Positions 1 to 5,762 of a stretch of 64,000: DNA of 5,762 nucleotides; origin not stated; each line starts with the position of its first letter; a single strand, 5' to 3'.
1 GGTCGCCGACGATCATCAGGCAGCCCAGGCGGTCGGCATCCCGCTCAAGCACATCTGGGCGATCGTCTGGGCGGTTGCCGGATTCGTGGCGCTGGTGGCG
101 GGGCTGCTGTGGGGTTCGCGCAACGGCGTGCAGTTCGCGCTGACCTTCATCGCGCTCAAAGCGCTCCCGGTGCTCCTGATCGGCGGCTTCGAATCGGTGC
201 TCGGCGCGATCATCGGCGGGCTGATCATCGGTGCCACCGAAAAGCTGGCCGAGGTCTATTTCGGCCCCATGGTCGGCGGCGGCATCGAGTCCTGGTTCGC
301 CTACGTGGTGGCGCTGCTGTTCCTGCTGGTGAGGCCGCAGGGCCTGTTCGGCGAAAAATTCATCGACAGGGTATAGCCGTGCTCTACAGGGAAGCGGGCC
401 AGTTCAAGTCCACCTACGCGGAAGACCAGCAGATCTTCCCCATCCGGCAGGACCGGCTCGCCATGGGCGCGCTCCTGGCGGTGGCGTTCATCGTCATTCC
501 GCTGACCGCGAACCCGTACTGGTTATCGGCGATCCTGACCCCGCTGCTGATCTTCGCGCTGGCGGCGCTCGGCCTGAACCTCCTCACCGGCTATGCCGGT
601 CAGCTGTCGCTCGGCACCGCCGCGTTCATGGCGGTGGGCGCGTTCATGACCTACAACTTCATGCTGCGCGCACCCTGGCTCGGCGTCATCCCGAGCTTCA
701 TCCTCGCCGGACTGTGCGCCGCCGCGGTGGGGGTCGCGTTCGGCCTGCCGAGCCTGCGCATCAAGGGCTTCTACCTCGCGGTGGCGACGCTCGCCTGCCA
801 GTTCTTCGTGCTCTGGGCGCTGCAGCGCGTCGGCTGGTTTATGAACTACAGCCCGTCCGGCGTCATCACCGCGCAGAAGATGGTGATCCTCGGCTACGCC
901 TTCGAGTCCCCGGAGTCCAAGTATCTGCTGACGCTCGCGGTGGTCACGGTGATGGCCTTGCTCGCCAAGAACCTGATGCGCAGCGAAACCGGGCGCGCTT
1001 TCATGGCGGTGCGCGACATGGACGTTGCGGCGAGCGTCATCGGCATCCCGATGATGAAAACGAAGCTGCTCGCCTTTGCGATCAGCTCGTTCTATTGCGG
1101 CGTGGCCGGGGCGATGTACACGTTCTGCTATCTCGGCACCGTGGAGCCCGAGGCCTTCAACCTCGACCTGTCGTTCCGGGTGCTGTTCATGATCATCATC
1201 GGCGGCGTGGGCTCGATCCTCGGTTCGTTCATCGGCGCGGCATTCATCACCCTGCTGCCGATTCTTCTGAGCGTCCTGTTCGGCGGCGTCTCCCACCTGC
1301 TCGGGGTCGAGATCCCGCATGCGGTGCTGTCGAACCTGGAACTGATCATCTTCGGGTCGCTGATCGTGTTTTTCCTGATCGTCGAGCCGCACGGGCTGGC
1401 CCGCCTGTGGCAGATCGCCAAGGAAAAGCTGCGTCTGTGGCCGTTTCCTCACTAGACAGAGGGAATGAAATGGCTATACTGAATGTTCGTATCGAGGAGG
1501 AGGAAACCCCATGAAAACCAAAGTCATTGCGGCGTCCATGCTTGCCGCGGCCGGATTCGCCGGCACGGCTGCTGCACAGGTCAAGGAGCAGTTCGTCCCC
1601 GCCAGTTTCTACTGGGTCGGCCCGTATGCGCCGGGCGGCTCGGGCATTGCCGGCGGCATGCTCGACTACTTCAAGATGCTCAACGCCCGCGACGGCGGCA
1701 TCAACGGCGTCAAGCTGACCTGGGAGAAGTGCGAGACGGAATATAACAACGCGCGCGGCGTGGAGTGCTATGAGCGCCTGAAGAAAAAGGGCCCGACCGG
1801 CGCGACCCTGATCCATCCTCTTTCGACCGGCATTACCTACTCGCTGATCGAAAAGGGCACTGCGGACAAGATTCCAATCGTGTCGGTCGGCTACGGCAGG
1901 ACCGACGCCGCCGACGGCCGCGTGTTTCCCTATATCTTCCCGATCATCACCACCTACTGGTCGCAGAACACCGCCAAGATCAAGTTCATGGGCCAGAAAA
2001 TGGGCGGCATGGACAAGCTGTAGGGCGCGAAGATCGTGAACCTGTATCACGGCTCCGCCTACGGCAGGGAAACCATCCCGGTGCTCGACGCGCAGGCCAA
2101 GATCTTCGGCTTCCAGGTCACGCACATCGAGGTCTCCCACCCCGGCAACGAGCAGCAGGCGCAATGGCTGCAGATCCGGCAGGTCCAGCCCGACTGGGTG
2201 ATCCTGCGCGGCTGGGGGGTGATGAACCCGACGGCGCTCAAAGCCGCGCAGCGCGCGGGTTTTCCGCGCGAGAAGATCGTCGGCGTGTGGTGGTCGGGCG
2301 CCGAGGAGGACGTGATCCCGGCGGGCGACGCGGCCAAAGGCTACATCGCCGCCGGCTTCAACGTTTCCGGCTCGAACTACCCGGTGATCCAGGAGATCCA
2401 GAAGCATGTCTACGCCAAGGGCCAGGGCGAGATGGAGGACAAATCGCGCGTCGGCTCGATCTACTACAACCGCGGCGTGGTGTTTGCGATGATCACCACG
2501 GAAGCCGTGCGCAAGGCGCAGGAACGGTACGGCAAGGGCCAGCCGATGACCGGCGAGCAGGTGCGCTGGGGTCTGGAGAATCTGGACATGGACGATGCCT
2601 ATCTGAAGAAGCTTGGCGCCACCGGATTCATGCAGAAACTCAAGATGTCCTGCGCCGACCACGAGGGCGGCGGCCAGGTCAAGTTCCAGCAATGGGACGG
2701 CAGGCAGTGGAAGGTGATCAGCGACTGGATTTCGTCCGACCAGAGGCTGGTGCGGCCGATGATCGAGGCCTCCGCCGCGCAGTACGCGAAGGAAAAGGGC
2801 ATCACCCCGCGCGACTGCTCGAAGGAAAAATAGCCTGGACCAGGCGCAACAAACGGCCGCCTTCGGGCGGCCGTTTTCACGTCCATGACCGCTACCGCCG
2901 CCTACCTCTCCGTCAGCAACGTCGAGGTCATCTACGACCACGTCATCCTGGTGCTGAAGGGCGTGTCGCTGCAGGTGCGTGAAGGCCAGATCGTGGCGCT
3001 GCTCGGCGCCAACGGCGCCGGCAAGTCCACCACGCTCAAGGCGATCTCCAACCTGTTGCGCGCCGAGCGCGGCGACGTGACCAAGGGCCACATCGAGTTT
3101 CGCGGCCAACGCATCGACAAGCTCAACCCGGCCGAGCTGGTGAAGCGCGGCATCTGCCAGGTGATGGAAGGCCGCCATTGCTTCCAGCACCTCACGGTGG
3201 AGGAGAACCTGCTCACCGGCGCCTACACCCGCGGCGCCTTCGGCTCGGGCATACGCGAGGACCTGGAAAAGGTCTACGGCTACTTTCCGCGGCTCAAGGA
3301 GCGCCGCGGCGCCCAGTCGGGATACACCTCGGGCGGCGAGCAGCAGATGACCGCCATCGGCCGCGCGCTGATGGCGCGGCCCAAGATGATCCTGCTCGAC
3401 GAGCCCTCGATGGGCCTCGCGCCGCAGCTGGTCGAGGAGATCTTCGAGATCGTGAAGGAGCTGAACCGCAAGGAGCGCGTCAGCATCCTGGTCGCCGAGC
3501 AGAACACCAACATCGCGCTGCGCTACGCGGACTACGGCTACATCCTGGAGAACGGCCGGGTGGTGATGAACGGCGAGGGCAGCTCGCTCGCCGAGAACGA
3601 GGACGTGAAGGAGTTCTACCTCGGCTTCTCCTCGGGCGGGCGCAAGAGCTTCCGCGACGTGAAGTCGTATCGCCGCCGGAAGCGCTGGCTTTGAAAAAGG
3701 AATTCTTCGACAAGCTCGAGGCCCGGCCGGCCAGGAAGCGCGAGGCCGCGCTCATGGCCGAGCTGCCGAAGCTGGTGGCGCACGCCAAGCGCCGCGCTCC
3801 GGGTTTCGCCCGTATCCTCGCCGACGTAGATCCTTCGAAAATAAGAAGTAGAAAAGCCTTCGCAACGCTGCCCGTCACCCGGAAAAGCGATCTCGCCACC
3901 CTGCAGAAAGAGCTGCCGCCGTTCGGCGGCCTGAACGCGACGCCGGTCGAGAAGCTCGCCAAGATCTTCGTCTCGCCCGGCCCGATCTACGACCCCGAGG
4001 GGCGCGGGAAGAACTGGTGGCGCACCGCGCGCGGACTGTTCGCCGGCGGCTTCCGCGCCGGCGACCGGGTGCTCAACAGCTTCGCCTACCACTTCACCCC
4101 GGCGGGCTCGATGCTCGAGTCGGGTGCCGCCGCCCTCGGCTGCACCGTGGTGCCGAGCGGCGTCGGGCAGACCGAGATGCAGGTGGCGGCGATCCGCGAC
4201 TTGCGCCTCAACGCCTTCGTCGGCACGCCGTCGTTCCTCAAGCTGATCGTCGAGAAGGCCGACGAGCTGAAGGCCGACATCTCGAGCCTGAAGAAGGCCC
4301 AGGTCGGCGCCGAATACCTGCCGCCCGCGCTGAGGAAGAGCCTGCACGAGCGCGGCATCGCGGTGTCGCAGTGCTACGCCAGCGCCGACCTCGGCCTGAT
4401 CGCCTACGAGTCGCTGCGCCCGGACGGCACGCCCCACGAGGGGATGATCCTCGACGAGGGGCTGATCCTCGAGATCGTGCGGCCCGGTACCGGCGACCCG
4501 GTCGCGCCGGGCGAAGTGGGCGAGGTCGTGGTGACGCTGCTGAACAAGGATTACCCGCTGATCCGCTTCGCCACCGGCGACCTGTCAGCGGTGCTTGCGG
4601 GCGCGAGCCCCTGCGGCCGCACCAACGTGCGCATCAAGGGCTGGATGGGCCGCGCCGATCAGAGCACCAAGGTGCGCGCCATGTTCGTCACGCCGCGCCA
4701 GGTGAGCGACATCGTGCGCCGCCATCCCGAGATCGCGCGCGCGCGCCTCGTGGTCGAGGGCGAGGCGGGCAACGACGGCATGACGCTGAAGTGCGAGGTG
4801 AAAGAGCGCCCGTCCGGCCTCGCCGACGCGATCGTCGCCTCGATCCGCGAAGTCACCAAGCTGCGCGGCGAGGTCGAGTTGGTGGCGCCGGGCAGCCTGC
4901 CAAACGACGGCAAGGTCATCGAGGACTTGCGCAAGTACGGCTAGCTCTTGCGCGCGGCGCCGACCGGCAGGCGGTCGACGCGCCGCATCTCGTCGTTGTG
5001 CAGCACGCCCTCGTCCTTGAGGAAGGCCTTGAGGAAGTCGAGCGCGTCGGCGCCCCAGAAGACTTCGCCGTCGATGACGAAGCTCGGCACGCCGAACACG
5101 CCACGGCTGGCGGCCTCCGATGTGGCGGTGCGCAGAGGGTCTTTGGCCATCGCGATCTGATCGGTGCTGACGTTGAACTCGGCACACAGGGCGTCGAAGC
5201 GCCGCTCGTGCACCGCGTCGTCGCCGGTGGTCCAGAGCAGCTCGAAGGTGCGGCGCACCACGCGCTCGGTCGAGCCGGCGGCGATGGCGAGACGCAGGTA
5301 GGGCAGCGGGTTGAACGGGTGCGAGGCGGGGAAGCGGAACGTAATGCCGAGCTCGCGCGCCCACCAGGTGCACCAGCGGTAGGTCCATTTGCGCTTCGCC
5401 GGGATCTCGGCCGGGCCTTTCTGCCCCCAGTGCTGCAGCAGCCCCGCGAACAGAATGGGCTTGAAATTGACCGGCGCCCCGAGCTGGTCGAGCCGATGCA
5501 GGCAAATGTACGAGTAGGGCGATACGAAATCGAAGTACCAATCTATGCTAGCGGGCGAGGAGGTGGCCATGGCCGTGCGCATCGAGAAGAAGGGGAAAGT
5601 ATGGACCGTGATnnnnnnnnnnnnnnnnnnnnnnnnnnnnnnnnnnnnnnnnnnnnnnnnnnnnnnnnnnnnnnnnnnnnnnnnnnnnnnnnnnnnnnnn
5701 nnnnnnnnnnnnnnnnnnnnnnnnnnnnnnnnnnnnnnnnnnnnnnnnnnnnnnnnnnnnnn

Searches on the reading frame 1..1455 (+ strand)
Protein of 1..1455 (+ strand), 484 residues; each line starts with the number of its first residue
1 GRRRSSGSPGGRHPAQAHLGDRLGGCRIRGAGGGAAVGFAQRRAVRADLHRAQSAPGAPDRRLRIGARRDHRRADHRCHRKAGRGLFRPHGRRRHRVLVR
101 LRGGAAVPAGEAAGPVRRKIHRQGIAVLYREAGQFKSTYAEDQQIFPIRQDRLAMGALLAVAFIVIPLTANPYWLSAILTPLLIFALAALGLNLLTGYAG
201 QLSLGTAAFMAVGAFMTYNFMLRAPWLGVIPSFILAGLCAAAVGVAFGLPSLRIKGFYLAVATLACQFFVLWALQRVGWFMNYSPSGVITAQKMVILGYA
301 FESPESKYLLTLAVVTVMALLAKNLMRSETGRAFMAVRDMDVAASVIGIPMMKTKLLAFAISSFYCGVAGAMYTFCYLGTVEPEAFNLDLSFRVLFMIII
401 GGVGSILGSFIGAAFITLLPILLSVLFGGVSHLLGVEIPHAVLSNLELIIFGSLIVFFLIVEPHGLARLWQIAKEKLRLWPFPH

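Call 57: search_protein_families(library=pfam, proteins=[window:1-1455:+], max_evalue=0.00001)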
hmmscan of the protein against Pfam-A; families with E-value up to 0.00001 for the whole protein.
window:1-1455:+ (484 aa): 1 family
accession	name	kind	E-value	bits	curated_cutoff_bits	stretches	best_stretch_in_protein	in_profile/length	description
PF02653.21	BPD_transp_2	-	3e-36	125.4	26.8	1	176-458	3-268/269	Branched-chain amino acid transport system / permease component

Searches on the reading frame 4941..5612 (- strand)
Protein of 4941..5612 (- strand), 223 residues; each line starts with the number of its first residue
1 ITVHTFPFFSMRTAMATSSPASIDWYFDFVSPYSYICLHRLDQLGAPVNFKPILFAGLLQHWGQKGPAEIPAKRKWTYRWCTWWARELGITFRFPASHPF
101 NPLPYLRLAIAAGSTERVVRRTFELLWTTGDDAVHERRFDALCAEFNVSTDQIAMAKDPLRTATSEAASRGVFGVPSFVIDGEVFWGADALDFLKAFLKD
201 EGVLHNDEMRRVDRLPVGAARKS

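Call 57: search_protein_families(library=pfam, proteins=[window:4941-5612:-], max_evalue=0.00001)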
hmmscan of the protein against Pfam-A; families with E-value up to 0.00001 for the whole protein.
window:4941-5612:- (223 aa): 1 family
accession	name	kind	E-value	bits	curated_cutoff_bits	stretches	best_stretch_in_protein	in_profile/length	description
PF01323.26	DSBA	-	6.5e-28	98.2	25.6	1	23-198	2-190/191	DSBA-like thioredoxin domain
